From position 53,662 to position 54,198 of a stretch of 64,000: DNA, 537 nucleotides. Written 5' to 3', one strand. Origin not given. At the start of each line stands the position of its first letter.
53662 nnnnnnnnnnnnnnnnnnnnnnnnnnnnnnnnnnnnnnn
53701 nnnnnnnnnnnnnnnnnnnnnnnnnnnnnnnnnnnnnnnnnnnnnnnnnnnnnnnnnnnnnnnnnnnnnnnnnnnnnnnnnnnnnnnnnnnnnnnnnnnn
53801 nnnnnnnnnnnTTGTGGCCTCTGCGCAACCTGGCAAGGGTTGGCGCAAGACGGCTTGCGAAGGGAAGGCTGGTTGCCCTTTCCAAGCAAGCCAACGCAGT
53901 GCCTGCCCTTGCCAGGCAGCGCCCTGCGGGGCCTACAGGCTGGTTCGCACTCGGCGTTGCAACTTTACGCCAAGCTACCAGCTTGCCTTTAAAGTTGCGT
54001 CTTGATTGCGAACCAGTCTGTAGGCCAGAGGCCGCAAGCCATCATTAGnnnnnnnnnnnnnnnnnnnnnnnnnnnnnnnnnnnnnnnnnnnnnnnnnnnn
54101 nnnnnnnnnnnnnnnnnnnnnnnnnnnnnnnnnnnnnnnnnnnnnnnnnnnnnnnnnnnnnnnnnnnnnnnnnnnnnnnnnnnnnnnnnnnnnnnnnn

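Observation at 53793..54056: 264-bp nested palindromic element between cbbS and cbbQ inside the RuBisCO operon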

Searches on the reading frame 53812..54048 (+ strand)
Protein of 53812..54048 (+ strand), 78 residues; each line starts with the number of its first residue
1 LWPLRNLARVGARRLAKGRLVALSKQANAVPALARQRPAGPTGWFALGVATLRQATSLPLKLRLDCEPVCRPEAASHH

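Call 36: find_homologous_proteins(query=window:53812-54048:+, max_evalue=10)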
Query window:53812-54048:+: 5 candidates shared short words with the query, none scored E <= 10.
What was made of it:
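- Tried and rejected: The word-indexed protein search with the 78-aa spurious ORF found nothing (call 36).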

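Call 70: search_protein_representatives(protein=window:53812-54048:+)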
Query: 78 residues. Proteins with E-value up to 0.001 (for the whole library): 22; up to 1e-10: 1; up to 1e-30: 0. The best 22 are listed.
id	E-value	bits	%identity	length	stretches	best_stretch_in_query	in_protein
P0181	7.5e-11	58.2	57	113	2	1-57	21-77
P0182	3.0e-09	53.1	52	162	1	6-76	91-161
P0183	9.4e-09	51.5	55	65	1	21-75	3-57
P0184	6.6e-08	48.8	44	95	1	4-74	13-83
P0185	6.8e-08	48.8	27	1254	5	36-73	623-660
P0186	7.7e-08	48.6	43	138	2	9-77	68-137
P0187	1.0e-06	45.1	46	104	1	4-74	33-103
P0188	1.4e-06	44.7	52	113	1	3-67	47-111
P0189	1.7e-06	44.3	49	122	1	2-60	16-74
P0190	4.4e-06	43.0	48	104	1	21-74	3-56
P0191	7.5e-06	42.3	70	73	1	14-50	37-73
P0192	8.4e-06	42.1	51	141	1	4-58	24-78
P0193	1.0e-05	41.9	46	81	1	6-68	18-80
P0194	2.8e-05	40.5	45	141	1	1-75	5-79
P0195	4.2e-05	39.9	46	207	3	37-73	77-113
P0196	1.7e-04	38.0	44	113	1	3-74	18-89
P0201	5.4e-04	36.4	55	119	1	33-74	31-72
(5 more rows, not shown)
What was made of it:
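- Tried and rejected: The exhaustive HMMER search with the same ORF found the family (call 70).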

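Call 73: find_encoding_contigs(protein=P0181, flank=4000, max_places=10)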
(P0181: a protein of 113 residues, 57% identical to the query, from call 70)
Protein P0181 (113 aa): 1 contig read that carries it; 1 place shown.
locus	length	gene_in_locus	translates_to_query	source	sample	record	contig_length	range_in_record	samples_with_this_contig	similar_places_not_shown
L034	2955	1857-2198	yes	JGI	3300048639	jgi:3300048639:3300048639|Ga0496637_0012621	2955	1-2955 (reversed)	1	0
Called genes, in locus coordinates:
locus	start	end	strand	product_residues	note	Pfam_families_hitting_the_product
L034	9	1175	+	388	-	PF03030:H_PPase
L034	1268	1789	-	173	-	-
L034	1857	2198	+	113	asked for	-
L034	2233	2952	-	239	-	PF13431:TPR_17 (faint), PF14559:TPR_19 (faint), PF07719:TPR_2 (faint), PF13176:TPR_7 (faint), PF13181:TPR_8 (faint), PF13432:TPR_16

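Call 78: find_homologous_proteins(query=A4, max_evalue=0.0001)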
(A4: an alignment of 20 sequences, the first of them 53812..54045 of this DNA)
Query A4 (20 sequences) (78 aa, profile of the alignment): 37 proteins with E <= 0.0001 among 8000 candidates.
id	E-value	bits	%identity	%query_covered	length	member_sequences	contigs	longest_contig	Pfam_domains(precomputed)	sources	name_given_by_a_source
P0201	7.1e-43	165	55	54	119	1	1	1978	-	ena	-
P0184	9.8e-43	164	42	95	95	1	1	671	-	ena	-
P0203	2.5e-38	150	41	94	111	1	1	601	-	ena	-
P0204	5.6e-37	145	41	94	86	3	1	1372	-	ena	-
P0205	2.8e-35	140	43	99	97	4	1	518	-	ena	-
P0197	8.2e-35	138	42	95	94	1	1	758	-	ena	-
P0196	8.2e-35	138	45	91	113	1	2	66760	-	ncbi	ncbi:MAG: hypothetical protein ABW124_02580 [Candidatus Thiodiazotropha sp. 6PLUC9]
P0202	1.5e-33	134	41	95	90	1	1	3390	-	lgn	-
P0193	1.1e-31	128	47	82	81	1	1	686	-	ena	-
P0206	2.4e-29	121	49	83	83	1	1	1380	-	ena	-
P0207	7.7e-28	116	51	88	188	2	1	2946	-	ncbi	-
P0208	2.1e-25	108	37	96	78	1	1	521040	-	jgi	-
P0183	2.3e-24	104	57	68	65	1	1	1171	-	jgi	-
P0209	2.7e-24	104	39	79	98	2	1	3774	-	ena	-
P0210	5.6e-23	100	46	76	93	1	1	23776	-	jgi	jgi:hypothetical protein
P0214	1.3e-12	66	-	-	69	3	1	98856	-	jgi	-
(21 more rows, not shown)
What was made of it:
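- The spurious-ORF search gave about 19 (call 70) and then 37 clusters (call 78).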

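Call 79: find_encoding_contigs(protein=P0196, flank=10000, max_places=10)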
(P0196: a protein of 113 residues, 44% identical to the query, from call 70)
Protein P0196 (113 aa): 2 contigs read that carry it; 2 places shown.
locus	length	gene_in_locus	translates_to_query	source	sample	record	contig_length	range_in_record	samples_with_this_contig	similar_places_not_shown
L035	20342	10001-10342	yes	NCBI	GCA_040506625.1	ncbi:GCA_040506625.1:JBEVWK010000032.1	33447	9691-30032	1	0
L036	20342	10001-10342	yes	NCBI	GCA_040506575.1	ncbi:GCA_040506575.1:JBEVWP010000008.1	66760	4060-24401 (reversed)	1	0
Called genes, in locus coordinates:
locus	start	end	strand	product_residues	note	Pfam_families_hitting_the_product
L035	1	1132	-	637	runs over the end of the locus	PF00072:Response_reg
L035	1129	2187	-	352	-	PF00072:Response_reg, PF13487:HD_5, PF01966:HD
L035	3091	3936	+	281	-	-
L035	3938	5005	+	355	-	PF04204:HTS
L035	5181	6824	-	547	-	PF07394:DUF1501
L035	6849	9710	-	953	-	PF17803:Cadherin_4, PF17892:Cadherin_5, PF17963:Big_9, PF17803:Cadherin_4, PF17892:Cadherin_5, PF17963:Big_9, PF05345:He_PIG, PF08811:DUF1800, +1 more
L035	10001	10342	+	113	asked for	-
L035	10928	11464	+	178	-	-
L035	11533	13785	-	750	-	PF00990:GGDEF, PF00563:EAL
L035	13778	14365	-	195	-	-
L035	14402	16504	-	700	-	PF07715:Plug, PF00593:TonB_dep_Rec_b-barrel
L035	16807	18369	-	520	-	PF01384:PHO4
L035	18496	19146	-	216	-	PF11172:DUF2959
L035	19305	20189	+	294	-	PF00892:EamA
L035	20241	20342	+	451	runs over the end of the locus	PF01966:HD (faint), PF13286:HD_assoc (faint)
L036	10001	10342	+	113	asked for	-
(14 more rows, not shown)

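Call 97: search_protein_families(library=pfam, proteins=[L034:1268-1789:-, L035:10928-11464:+, L034:2233-2952:-], max_evalue=0.01)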
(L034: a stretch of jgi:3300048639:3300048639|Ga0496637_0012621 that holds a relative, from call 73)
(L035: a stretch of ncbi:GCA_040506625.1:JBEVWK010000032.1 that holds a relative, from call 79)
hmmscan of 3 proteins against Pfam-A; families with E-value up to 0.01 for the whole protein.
L034:1268-1789:- (173 aa): 0 families

L035:10928-11464:+ (178 aa): 0 families

L034:2233-2952:- (239 aa): 13 families
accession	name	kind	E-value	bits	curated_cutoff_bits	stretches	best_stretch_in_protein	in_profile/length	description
PF13432.12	TPR_16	-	5.3e-12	46.4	32.7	1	123-182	2-61/65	Tetratricopeptide repeat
PF13431.12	TPR_17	-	5.3e-09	36.1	24.4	1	140-171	1-32/34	Tetratricopeptide repeat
PF13181.12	TPR_8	-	3.3e-07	30.4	25.7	0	153-180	2-29/34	Tetratricopeptide repeat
PF07719.23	TPR_2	-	4.5e-07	29.9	27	1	153-182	2-31/34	Tetratricopeptide repeat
PF14559.12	TPR_19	-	1.1e-06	29.3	25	1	128-179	1-52/68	Tetratricopeptide repeat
PF13176.12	TPR_7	-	1.6e-06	28.2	27.9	0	154-182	1-31/36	Tetratricopeptide repeat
PF00515.34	TPR_1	-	2.9e-05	24.1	27.8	0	153-179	2-28/34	Tetratricopeptide repeat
PF25062.1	ARM_TT21_N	-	3.6e-05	24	40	1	139-205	157-221/222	Tetratricopeptide repeat protein 21 N-terminal ARM repeat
PF13428.12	TPR_14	-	3.9e-05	24.3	23.5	0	153-189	2-38/44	Tetratricopeptide repeat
PF25058.1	ARM_TT21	-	4.2e-05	24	27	0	155-211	60-119/155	Tetratricopeptide repeat protein 21 ARM repeat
PF23914.1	TPR_CcmH_CycH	-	4.4e-05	23.8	42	1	128-178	94-147/158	Cytochrome c-type biogenesis protein H TPR domain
PF12895.13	ANAPC3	-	0.00017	22.3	27.2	1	144-210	15-80/82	Anaphase-promoting complex, cyclosome, subunit 3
PF13424.12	TPR_12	-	0.0003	21.4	30.1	0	149-178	42-71/77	Tetratricopeptide repeat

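Call 99: list_cluster_members(proteins=[P0181, P0183, P0188, P0192, P0201, P0207, P0208, P0210, P0214, P0189])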
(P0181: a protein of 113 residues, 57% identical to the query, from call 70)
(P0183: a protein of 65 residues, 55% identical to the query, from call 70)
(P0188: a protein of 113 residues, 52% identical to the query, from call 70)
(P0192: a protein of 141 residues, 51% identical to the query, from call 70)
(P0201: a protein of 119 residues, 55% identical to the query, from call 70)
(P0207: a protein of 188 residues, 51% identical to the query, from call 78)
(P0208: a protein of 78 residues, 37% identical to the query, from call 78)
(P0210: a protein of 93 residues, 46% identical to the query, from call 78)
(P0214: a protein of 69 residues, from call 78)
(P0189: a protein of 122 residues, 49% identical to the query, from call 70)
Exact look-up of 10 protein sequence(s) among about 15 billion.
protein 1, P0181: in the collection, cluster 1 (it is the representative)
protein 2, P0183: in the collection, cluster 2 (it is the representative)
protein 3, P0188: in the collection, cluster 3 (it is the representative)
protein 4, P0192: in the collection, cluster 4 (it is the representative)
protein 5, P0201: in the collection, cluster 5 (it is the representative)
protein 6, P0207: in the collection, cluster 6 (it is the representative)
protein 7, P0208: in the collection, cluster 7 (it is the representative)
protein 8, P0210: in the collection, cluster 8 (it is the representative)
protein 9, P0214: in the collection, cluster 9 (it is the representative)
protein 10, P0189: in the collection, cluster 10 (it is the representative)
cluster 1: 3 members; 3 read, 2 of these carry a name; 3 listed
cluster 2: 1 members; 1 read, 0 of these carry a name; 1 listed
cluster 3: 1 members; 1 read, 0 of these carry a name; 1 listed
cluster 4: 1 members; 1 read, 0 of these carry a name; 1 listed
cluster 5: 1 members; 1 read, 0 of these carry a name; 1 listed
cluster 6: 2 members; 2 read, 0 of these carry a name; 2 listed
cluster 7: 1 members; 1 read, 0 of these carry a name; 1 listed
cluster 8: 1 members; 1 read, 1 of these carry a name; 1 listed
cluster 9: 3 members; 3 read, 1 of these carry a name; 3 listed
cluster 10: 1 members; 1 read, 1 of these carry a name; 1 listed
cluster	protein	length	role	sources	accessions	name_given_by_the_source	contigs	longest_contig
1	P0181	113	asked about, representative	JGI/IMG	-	hypothetical protein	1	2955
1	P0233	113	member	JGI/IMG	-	hypothetical protein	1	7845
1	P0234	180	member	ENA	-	-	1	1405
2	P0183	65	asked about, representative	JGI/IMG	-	-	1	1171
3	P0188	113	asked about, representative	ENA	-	-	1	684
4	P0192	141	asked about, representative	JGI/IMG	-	-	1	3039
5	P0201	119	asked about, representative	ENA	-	-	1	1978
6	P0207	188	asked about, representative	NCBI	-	-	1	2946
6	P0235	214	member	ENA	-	-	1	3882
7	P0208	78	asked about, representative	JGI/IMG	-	-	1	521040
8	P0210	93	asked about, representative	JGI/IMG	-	hypothetical protein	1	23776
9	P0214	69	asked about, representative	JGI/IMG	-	-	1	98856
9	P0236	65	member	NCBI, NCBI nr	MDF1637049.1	MAG: hypothetical protein P1U79_06140, partial [Alcanivorax jadensis] | hypothetical protein [Alcanivorax jadensis]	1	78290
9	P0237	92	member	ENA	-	-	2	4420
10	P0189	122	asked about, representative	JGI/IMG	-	hypothetical protein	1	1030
